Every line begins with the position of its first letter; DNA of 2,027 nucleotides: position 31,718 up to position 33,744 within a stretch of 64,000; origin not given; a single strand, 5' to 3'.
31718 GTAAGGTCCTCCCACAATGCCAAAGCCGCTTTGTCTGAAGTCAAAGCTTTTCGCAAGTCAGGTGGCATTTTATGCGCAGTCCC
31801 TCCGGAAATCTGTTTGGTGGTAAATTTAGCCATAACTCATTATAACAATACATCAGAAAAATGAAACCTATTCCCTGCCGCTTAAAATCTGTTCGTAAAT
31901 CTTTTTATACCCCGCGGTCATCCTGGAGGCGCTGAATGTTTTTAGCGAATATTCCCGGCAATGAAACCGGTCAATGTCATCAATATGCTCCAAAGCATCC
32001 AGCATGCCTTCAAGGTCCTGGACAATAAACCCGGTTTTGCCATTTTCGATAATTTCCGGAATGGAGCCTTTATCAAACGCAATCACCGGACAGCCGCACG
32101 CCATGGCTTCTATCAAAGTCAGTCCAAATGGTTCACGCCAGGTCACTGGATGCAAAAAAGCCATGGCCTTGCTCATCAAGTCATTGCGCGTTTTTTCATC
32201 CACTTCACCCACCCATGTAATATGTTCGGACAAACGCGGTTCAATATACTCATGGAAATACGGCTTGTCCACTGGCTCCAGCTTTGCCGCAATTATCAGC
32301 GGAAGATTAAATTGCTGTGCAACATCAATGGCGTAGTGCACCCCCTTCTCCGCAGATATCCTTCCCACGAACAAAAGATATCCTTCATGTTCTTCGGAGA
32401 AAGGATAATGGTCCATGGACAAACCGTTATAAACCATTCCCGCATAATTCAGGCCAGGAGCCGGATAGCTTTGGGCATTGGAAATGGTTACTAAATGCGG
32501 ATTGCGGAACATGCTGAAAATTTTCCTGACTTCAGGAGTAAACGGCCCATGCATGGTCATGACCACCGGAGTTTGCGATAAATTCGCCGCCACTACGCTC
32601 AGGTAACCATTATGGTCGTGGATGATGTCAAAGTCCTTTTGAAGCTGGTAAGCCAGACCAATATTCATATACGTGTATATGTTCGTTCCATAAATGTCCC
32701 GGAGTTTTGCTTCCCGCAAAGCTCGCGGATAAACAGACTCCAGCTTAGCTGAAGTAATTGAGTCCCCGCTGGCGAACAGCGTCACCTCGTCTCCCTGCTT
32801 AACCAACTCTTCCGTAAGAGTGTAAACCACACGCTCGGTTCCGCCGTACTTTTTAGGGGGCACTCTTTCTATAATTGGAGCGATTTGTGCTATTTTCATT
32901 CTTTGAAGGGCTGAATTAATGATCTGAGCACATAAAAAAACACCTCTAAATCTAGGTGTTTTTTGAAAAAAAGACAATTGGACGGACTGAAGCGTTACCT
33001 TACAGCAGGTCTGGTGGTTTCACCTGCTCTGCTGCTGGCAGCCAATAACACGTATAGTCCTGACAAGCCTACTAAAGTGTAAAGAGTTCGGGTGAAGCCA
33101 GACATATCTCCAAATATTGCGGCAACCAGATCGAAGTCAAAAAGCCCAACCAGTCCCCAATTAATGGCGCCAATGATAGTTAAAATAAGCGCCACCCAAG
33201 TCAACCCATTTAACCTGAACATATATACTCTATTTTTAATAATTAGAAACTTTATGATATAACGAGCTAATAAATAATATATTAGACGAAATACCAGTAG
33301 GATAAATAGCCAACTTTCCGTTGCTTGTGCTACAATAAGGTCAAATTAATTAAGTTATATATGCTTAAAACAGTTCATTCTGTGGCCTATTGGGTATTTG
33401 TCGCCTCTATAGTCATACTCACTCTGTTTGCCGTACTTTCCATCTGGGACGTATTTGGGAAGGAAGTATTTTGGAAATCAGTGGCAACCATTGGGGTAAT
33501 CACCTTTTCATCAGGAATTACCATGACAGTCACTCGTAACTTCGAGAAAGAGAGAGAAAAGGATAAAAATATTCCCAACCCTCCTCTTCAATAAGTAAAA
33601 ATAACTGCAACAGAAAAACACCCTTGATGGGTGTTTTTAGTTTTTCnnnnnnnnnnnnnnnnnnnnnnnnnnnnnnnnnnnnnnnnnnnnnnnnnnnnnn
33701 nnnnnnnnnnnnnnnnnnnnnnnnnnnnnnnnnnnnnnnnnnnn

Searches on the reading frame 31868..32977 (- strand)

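Call 3: search_protein_families(library=pfam, proteins=[window:31868-32977:-], max_evalue=0.1)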
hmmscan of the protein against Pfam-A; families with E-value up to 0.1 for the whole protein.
window:31868-32977:- (369 aa): 6 families
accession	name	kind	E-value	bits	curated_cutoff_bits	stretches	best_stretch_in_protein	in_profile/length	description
PF00534.26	Glycos_transf_1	-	3.9e-27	95.3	26.4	1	196-321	13-142/172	Glycosyl transferases group 1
PF13692.12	Glyco_trans_1_4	-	1.6e-24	87.2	27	1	200-331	3-138/142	Glycosyl transferases group 1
PF13439.12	Glyco_transf_4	-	5.5e-14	53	28.5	1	44-152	1-117/170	Glycosyltransferase Family 4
PF13579.12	Glyco_trans_4_4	-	2.5e-06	28.3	29.7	1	45-145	1-104/158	Glycosyl transferase 4-like domain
PF13524.12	Glyco_trans_1_2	-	0.00024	21.5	25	1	252-332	28-111/144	Glycosyl transferase-like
PF20706.3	GT4-conflict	-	0.011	15.1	26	1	260-300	271-310/385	Family 4 Glycosyltransferase in conflict systems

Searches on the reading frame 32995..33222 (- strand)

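Call 3: search_protein_families(library=pfam, proteins=[window:32995-33222:-], max_evalue=0.1)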
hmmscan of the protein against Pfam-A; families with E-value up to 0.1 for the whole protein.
window:32995-33222:- (75 aa): 1 family
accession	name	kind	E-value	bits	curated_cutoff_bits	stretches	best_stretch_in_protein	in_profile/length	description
PF04070.17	DUF378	-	7e-24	83.9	25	1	7-60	3-57/60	Domain of unknown function (DUF378)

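Call 4: search_protein_families(library=ncbifam, proteins=[window:32995-33222:-], max_evalue=0.1)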
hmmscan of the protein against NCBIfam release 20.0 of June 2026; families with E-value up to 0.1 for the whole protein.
window:32995-33222:- (75 aa): 0 families

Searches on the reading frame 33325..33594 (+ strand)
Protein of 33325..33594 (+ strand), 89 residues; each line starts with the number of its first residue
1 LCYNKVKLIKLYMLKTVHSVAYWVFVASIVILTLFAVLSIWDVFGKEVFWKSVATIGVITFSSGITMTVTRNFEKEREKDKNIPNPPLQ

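Call 3: search_protein_families(library=pfam, proteins=[window:33325-33594:+], max_evalue=0.1)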
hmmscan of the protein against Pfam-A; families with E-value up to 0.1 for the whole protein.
window:33325-33594:+ (89 aa): 5 families
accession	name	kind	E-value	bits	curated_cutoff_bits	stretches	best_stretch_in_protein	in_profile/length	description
PF07672.19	MFS_Mycoplasma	-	0.01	15.7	24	1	14-49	59-94/297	Mycoplasma MFS transporter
PF06363.16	Picorna_P3A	-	0.059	13.7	25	0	54-81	71-98/98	Picornaviridae P3A protein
PF01080.22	Presenilin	-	0.059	12.6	34.3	1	6-65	76-135/408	Presenilin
PF14110.11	DUF4282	-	0.083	13.9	27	0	15-61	10-56/86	Domain of unknown function (DUF4282)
PF04756.19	OST3_OST6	-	0.097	12.5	27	1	16-72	149-206/294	OST3 / OST6 family, transporter family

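Call 4: search_protein_families(library=ncbifam, proteins=[window:33325-33594:+], max_evalue=0.1)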
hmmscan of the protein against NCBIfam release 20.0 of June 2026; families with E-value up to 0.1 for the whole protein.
window:33325-33594:+ (89 aa): 1 family
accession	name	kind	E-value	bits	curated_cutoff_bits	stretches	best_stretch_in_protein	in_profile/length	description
NF007876.0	PRK10580.1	equivalog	0.052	12.4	736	1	6-66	107-169/457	proline-specific permease ProY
